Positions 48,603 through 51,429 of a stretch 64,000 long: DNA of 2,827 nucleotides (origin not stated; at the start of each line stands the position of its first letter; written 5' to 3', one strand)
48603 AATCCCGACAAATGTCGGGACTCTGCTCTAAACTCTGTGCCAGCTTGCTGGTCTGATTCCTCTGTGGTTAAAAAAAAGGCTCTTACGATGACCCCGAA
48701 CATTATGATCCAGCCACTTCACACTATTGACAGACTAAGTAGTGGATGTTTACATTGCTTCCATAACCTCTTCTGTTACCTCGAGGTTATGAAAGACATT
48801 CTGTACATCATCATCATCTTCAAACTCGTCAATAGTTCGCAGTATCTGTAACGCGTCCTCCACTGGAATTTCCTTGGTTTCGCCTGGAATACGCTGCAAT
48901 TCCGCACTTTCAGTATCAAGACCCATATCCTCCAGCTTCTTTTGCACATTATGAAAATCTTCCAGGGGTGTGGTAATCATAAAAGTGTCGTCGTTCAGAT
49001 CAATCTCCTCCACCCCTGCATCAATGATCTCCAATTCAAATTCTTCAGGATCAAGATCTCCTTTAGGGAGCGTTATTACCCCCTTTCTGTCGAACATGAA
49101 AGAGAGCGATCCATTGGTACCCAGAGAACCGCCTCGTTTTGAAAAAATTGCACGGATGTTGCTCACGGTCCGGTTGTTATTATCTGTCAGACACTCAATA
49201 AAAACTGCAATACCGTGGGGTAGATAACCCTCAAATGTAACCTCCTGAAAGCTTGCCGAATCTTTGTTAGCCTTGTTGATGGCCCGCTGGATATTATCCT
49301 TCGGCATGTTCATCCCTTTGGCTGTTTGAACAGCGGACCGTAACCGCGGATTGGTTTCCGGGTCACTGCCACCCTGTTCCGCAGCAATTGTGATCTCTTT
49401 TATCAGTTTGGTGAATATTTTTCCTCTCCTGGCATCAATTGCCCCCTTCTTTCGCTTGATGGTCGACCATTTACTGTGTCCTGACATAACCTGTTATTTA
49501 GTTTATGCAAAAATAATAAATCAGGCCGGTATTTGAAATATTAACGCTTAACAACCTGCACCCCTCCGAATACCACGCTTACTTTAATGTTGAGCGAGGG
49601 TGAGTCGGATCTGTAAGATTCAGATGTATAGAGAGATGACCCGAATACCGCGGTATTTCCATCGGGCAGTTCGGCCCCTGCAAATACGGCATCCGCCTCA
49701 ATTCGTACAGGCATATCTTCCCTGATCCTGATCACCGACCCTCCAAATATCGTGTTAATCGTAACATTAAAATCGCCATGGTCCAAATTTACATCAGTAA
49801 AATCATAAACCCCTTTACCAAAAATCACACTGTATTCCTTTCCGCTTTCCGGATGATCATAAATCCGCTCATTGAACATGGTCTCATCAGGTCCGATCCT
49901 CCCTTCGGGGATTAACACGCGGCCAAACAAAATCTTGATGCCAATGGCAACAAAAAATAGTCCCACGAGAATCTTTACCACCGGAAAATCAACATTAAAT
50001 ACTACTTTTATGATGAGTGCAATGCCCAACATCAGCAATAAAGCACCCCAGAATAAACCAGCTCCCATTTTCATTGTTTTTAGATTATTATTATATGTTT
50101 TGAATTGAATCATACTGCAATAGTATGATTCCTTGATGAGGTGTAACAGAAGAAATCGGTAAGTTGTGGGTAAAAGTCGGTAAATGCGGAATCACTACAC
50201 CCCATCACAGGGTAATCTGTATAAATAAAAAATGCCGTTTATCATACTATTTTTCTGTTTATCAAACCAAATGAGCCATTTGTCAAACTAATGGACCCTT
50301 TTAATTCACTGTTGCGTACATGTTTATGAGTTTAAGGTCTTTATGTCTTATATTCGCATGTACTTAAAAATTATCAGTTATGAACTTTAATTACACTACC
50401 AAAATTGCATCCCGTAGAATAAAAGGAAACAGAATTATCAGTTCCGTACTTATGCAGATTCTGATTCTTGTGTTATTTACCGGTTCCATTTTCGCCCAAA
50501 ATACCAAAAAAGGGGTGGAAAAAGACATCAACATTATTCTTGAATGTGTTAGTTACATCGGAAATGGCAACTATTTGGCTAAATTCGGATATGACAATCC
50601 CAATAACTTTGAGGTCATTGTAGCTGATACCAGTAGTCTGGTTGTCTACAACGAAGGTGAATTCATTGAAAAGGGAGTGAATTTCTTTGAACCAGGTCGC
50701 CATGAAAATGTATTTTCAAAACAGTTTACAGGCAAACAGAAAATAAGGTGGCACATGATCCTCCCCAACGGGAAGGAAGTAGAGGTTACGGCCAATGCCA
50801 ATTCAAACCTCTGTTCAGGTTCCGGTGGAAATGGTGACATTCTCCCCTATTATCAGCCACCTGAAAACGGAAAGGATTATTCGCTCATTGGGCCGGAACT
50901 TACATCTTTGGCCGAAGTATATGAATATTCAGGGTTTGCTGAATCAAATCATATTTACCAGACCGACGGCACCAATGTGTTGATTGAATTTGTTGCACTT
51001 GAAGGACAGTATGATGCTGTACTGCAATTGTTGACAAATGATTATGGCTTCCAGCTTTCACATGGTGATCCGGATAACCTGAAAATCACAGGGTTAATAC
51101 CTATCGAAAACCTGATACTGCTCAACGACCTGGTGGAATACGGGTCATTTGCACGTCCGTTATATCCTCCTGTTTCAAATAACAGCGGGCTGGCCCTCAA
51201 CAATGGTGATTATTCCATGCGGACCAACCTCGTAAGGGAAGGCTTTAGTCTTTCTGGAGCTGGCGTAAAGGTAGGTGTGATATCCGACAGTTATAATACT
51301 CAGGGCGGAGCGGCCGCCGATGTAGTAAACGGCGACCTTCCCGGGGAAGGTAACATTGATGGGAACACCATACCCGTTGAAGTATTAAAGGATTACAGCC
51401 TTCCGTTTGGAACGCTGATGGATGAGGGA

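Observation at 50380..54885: S8 peptidase carrying 18 strict hexapeptide units N-G-V-[PA]-[ILM]-[VL] in blocks of 6, 3 and 9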

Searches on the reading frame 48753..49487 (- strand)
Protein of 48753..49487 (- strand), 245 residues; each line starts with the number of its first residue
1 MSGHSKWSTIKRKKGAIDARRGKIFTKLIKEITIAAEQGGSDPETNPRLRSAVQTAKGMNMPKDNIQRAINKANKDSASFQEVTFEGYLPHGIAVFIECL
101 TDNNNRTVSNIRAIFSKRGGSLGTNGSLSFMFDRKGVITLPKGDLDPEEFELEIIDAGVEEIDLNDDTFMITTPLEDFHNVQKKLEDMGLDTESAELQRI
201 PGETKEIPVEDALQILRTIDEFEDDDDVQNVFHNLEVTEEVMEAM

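Call 46: search_protein_families(library=pfam, proteins=[window:48753-49487:-], max_evalue=0.001)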
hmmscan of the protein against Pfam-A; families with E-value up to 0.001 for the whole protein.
window:48753-49487:- (245 aa): 2 families
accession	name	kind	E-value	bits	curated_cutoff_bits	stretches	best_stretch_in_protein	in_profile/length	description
PF01709.26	Transcrip_reg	-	8.1e-55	185.4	27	1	80-235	1-160/160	TACO1/YebC second and third domain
PF20772.2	TACO1_YebC_N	-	2.1e-31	108.6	36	1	5-75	1-72/73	TACO1/YebC protein N-terminal domain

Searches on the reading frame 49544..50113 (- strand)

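Call 46: search_protein_families(library=pfam, proteins=[window:49544-50113:-], max_evalue=0.001)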
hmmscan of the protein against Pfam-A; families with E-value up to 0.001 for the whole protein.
window:49544-50113:- (190 aa): 1 family
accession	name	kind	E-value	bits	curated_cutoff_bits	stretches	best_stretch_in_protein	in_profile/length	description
PF09922.15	LiaF-like_C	-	1.6e-08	34.9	29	1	93-187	18-114/114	Cell wall-active antibiotics response LiaF, C-terminal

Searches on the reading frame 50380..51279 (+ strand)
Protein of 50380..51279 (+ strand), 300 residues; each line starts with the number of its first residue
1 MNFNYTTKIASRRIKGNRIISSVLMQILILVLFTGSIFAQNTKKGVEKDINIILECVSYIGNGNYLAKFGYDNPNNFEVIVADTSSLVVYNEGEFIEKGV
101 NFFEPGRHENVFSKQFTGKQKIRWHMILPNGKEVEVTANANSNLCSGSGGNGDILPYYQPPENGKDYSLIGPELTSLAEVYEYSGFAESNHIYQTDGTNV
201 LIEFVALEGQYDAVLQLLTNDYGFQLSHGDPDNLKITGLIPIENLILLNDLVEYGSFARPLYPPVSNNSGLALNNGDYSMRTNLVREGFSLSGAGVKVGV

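Call 12: search_protein_families(library=pfam, proteins=[window:50380-51279:+], max_evalue=10)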
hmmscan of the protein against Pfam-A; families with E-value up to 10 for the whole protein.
seq(300 aa): 0 families
